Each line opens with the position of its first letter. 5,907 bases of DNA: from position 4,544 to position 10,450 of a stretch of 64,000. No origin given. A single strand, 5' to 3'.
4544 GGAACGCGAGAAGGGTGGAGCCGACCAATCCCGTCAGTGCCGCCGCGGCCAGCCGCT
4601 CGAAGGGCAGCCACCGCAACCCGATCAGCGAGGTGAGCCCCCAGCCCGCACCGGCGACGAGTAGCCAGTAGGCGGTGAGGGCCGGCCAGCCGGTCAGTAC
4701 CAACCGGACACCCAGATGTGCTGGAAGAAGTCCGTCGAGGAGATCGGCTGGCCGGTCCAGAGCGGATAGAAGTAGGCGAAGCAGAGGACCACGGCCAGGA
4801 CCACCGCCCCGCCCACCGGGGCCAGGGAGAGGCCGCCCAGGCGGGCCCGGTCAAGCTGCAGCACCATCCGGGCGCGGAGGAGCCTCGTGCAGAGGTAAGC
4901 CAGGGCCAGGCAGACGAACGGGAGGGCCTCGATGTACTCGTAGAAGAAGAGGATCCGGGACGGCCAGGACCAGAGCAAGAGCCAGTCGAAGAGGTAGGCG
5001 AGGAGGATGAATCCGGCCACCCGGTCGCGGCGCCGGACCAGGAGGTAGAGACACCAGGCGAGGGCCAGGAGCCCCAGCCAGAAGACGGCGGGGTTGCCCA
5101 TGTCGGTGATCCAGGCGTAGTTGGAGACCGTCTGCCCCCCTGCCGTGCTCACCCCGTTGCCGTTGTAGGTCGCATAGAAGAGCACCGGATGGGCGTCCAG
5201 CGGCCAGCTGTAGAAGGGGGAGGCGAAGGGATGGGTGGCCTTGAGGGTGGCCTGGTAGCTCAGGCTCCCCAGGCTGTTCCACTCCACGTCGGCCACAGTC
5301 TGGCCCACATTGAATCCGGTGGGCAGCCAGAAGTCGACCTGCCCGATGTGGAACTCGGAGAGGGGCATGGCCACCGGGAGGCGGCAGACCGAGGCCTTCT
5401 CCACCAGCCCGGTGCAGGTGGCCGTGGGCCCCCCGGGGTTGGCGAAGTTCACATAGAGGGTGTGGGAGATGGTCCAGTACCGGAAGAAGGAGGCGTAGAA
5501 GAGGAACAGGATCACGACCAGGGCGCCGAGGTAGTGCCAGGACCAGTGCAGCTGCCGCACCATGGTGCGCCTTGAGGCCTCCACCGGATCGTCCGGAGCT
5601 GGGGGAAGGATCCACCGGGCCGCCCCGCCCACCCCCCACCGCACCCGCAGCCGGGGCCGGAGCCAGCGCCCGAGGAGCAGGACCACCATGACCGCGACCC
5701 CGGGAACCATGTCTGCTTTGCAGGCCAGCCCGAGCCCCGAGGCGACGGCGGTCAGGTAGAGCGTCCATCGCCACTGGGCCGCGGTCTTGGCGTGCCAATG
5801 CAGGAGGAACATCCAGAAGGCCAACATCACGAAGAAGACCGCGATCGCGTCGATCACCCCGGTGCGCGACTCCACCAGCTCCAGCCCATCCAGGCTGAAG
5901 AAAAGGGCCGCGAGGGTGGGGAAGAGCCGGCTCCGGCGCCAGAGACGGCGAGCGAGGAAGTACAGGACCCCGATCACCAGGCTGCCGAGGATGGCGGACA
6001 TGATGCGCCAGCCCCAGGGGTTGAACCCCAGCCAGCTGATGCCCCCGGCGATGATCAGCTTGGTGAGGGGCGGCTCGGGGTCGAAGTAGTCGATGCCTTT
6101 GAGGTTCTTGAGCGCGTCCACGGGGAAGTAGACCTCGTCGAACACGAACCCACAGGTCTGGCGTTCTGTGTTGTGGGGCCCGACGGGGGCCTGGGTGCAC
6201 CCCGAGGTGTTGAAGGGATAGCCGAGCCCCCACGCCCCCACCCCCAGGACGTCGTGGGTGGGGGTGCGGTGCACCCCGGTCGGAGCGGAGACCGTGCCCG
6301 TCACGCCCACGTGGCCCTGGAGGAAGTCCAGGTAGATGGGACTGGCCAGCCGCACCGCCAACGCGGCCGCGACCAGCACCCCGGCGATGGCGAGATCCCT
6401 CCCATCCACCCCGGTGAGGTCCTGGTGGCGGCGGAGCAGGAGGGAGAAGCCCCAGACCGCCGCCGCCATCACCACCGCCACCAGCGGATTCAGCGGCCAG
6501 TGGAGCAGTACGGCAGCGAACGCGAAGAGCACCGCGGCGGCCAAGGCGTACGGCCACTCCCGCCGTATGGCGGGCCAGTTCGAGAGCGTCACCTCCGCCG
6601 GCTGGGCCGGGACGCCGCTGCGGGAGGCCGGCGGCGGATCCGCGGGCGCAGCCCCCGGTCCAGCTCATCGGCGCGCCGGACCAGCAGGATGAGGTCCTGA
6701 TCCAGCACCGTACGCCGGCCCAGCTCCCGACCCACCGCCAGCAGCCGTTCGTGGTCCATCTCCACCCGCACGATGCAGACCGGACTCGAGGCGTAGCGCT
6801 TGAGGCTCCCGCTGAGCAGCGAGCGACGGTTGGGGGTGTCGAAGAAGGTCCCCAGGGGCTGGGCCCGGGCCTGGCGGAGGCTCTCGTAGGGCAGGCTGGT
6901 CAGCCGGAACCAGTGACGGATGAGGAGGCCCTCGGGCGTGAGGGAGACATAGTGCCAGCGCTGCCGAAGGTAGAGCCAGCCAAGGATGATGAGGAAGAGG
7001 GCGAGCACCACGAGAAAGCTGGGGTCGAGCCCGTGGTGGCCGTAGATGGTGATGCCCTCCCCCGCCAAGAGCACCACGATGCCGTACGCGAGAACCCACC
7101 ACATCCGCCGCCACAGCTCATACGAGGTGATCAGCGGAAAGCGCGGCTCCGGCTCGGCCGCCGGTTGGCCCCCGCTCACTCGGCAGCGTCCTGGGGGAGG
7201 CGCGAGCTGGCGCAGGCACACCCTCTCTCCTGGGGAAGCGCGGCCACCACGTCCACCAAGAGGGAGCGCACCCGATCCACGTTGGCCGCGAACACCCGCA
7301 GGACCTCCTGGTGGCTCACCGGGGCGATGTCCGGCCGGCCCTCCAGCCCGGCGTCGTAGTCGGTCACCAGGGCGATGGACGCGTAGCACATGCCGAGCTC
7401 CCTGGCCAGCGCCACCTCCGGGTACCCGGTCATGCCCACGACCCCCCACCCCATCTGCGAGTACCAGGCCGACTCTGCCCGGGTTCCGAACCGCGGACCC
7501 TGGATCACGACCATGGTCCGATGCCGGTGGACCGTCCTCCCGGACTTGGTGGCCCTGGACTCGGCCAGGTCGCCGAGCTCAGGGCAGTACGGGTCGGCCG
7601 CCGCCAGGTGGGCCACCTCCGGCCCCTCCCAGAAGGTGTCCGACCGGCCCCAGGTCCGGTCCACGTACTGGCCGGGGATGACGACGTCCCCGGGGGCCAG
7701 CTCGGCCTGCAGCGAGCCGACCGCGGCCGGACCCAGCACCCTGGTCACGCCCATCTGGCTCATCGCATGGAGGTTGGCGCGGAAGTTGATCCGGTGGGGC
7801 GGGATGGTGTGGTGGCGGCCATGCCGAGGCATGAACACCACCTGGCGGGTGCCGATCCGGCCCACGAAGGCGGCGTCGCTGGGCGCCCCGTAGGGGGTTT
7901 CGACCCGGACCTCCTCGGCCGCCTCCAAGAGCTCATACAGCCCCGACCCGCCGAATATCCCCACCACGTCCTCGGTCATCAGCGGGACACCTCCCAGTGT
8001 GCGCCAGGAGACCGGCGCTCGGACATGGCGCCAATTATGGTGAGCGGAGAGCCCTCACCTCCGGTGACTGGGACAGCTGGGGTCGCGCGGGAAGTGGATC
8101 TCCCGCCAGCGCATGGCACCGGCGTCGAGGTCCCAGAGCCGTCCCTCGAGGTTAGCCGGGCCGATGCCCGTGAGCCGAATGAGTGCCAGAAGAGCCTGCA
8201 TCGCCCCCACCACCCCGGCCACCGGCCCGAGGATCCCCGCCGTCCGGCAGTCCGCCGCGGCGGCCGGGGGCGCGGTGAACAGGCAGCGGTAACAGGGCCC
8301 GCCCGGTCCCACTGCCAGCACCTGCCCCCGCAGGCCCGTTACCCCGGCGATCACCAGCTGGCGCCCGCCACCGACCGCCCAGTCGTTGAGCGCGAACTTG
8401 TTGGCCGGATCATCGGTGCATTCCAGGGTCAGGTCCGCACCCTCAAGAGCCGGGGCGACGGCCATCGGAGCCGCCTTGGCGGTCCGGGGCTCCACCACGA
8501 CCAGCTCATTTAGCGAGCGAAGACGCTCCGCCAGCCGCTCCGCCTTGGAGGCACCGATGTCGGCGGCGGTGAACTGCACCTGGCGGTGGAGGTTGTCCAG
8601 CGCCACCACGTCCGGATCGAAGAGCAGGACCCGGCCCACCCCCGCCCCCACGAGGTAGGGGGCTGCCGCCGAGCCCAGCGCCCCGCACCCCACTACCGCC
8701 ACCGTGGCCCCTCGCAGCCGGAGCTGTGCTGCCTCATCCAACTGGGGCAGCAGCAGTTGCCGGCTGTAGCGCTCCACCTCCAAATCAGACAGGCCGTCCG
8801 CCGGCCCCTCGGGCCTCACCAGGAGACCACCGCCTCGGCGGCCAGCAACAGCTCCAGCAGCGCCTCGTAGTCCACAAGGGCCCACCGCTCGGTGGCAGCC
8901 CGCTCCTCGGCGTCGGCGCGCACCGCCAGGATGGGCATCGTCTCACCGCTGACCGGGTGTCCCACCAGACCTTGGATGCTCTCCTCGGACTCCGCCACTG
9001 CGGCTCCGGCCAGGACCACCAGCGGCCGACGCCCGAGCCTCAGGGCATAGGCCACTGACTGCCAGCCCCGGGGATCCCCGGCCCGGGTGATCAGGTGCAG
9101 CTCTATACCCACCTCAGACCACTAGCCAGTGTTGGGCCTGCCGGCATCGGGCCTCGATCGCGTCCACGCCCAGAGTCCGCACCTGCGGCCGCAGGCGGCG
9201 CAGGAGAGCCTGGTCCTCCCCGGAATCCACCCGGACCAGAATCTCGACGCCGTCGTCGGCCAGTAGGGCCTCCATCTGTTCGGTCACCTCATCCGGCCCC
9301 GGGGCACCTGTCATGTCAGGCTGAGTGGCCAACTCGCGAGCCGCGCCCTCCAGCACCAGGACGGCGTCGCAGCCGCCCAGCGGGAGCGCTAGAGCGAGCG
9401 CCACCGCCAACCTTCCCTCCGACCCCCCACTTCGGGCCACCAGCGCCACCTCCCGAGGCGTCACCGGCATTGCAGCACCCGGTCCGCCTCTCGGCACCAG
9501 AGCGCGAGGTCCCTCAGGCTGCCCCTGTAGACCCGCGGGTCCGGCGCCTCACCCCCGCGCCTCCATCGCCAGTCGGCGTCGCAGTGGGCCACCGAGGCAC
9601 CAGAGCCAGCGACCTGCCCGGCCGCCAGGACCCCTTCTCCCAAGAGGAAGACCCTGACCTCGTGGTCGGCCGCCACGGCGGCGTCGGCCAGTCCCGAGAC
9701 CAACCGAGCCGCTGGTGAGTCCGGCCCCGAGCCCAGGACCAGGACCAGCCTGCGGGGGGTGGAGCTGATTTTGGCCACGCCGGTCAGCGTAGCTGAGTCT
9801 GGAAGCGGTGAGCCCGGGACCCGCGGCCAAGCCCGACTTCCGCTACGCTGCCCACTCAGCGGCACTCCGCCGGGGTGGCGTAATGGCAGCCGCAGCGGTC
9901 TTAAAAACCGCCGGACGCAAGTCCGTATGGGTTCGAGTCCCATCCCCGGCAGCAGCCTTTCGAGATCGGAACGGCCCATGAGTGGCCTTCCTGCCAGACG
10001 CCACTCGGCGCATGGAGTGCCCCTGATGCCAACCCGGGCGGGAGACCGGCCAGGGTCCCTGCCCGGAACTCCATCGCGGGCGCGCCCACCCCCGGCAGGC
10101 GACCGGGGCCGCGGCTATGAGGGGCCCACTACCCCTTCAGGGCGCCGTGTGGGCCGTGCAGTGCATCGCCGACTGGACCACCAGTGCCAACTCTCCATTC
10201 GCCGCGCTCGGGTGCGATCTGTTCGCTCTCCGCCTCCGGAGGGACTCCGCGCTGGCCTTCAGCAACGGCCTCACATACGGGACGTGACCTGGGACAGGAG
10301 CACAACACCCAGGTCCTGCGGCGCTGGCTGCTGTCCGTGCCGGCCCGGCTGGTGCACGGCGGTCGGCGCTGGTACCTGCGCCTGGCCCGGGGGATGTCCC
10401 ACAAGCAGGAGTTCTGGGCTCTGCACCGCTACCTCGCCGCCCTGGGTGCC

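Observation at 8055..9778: dsrE-dsrF-dsrH (tusD/C/B-like) operon translationally coupled to an E1-like ThiF/MoeB gene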

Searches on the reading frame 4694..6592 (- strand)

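Call 4: search_protein_families(library=pfam, proteins=[window:4694-6592:-], max_evalue=0.1)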
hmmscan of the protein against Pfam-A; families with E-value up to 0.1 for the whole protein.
window:4694-6592:- (632 aa): 3 families
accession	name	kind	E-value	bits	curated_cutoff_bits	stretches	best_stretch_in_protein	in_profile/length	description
PF02366.24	PMT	-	4.3e-15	56.4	22.7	1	150-311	22-199/245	Dolichyl-phosphate-mannose-protein mannosyltransferase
PF16192.10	PMT_4TMC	-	1.2e-13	51.4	32.4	1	445-631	14-202/202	C-terminal four TMM region of protein-O-mannosyltransferase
PF13231.12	PMT_2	-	3.8e-11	43.9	26.1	1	173-322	2-145/160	Dolichyl-phosphate-mannose-protein mannosyltransferase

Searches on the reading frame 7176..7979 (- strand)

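Call 4: search_protein_families(library=pfam, proteins=[window:7176-7979:-], max_evalue=0.1)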
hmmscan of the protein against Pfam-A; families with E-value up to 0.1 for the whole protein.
window:7176-7979:- (267 aa): 1 family
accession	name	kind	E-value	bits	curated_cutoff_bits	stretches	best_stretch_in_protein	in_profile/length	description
PF01048.26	PNP_UDP_1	-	3.4e-41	141.6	25.1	1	6-245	2-232/233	Phosphorylase superfamily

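Call 5: search_protein_families(library=ncbifam, proteins=[window:7176-7979:-], max_evalue=0.1)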
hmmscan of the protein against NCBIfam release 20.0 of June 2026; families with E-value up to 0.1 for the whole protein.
window:7176-7979:- (267 aa): 11 families
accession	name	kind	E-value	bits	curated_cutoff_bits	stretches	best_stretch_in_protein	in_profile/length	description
NF005876.0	PRK07823.1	equivalog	3.4e-99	331.3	306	1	3-259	5-256/267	S-methyl-5'-thioadenosine phosphorylase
NF006334.0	PRK08564.1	equivalog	9.6e-89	297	382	1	5-259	9-261/267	S-methyl-5'-thioadenosine phosphorylase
TIGR01694.1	MTAP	equivalog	3.5e-85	285.2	274.85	1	6-246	2-239/240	S-methyl-5'-thioadenosine phosphorylase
NF006492.0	PRK08931.1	equivalog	2.7e-78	263.3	437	1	1-259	1-259/291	S-methyl-5'-thioadenosine phosphorylase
NF005657.0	PRK07432.1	equivalog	2.7e-65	220.4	453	1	1-255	1-257/291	S-methyl-5'-thioadenosine phosphorylase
NF006599.0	PRK09136.1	equivalog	6e-64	215.6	223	1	5-246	3-245/247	S-methyl-5'-thioinosine phosphorylase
NF006054.0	PRK08202.1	equivalog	1.8e-22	80.1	218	1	38-247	68-273/274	purine-nucleoside phosphorylase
TIGR01697.1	PNPH-PUNA-XAPA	subfamily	2e-22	79.7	197.1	1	38-245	44-246/247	inosine/guanosine/xanthosine phosphorylase family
TIGR01698.1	PUNP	equivalog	2.5e-19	69.7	302.6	1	37-245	43-244/245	purine-nucleoside phosphorylase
TIGR01700.1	PNPH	equivalog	4.9e-17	62.2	293.35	1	38-245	44-248/249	purine nucleoside phosphorylase I, inosine and guanosine-specific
TIGR01699.1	XAPA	equivalog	3.6e-06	26.7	370.9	1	54-229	58-231/248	xanthosine phosphorylase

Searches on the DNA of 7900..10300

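Call 82: search_rna_families(source=window, start=7900, end=10300, threshold=evalue, max_evalue=1)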
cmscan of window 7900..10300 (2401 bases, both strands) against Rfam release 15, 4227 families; matches with E-value up to 1: 1.
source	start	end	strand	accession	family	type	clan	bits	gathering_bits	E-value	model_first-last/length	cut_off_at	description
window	9869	9951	+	RF00005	tRNA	Gene; tRNA;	CL00001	55.1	29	1.4e-10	1-71/71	no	tRNA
